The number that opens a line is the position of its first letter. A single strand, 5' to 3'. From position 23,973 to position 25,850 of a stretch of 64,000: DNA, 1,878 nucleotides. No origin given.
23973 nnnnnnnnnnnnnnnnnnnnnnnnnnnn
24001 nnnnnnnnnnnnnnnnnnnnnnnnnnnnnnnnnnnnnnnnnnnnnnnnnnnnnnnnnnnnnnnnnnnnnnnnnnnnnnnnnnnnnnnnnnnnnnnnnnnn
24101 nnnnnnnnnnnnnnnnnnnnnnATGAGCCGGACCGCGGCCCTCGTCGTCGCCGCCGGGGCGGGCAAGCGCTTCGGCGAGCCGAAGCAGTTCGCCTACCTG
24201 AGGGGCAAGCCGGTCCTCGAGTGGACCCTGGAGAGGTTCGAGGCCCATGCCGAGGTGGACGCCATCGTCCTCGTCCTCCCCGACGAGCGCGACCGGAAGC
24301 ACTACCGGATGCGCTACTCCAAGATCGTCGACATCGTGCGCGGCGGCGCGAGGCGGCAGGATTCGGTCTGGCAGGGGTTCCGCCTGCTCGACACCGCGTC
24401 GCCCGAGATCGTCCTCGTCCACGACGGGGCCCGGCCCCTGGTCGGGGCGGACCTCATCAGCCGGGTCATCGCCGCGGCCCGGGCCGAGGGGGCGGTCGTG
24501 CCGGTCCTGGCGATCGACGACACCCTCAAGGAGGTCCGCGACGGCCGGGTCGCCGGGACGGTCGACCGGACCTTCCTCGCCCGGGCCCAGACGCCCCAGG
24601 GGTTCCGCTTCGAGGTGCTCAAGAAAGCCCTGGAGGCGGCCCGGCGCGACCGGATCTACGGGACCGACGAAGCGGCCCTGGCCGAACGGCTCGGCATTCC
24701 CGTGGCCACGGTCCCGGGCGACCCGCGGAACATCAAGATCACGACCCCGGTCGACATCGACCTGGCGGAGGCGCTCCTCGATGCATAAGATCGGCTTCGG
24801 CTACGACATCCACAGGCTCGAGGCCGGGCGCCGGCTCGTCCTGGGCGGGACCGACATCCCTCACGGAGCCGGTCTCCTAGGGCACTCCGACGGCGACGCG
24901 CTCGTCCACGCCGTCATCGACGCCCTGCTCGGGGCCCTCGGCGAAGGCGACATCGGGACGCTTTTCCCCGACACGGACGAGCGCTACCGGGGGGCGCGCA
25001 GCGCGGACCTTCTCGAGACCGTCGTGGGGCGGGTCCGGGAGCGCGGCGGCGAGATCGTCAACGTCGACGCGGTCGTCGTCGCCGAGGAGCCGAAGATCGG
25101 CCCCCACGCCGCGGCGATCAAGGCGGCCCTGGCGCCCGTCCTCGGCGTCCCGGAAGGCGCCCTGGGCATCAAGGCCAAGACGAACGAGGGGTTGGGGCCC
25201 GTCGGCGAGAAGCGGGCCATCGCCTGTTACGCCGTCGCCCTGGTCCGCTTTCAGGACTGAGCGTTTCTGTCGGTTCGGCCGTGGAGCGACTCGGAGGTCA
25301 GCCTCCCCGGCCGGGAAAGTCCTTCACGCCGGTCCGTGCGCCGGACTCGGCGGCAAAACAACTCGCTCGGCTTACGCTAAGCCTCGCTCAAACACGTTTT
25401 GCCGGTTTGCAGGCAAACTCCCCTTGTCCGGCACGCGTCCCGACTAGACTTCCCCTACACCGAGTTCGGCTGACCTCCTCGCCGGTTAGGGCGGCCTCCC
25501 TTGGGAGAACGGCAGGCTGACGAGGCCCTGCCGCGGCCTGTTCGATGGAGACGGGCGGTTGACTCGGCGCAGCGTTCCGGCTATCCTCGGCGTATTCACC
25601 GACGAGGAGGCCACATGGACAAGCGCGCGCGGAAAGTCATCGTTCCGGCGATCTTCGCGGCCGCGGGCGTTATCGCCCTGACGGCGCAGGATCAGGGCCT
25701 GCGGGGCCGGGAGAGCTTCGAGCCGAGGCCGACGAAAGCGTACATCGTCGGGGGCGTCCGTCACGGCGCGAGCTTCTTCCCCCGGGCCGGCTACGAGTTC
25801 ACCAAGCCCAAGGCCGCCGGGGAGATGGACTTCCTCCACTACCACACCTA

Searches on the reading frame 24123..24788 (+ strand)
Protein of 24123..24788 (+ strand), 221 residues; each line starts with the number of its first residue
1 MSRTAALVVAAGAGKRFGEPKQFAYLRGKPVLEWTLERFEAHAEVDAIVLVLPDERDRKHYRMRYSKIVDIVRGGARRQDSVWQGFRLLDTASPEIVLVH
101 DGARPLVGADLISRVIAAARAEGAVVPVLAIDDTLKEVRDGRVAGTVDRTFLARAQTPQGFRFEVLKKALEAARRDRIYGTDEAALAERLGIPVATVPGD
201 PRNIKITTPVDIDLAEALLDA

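Call 48: search_protein_families(library=pfam, proteins=[window:24123-24788:+])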
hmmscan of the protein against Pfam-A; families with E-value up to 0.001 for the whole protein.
window:24123-24788:+ (221 aa): 2 families
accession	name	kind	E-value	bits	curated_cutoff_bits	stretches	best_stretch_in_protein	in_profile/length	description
PF01128.25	IspD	-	2.2e-63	214.4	27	1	5-220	2-220/221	2-C-methyl-D-erythritol 4-phosphate cytidylyltransferase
PF12804.13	NTP_transf_3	-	3.4e-13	50.5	27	1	6-133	1-125/160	MobA-like NTP transferase domain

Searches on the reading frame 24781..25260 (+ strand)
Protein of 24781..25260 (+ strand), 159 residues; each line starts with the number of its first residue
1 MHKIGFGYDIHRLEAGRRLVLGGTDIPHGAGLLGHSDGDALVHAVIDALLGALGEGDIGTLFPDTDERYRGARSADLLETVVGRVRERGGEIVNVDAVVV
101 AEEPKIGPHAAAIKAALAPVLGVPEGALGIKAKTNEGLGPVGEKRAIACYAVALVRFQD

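Call 48: search_protein_families(library=pfam, proteins=[window:24781-25260:+])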
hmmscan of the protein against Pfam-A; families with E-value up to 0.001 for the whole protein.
window:24781-25260:+ (159 aa): 1 family
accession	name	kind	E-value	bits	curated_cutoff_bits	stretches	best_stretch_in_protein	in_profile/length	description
PF02542.21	YgbB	-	3e-60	203.5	26.7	1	3-155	2-154/155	YgbB family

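Call 76: find_encoding_contigs(protein=window:24781-25260:+, flank=10000, max_places=10)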
Protein window:24781-25260:+ (159 aa): no gene with exactly this product is on record in the collection.

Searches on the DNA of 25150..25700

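Call 7: search_rna_families(source=window, start=25150, end=25700, threshold=evalue, max_evalue=10, show_alignments=3)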
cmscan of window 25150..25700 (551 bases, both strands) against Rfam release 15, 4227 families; matches with E-value up to 10: 2.
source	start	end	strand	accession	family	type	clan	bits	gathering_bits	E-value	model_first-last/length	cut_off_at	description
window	25495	25539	-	RF02793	asR3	Gene; antisense;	-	15.4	46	4.7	1-57/57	no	Pyrobaculum asRNA3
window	25176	25282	-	RF01872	MEG3_2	Gene; lncRNA;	-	14.5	60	2.7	1-105/105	no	Maternally expressed 3 conserved region 2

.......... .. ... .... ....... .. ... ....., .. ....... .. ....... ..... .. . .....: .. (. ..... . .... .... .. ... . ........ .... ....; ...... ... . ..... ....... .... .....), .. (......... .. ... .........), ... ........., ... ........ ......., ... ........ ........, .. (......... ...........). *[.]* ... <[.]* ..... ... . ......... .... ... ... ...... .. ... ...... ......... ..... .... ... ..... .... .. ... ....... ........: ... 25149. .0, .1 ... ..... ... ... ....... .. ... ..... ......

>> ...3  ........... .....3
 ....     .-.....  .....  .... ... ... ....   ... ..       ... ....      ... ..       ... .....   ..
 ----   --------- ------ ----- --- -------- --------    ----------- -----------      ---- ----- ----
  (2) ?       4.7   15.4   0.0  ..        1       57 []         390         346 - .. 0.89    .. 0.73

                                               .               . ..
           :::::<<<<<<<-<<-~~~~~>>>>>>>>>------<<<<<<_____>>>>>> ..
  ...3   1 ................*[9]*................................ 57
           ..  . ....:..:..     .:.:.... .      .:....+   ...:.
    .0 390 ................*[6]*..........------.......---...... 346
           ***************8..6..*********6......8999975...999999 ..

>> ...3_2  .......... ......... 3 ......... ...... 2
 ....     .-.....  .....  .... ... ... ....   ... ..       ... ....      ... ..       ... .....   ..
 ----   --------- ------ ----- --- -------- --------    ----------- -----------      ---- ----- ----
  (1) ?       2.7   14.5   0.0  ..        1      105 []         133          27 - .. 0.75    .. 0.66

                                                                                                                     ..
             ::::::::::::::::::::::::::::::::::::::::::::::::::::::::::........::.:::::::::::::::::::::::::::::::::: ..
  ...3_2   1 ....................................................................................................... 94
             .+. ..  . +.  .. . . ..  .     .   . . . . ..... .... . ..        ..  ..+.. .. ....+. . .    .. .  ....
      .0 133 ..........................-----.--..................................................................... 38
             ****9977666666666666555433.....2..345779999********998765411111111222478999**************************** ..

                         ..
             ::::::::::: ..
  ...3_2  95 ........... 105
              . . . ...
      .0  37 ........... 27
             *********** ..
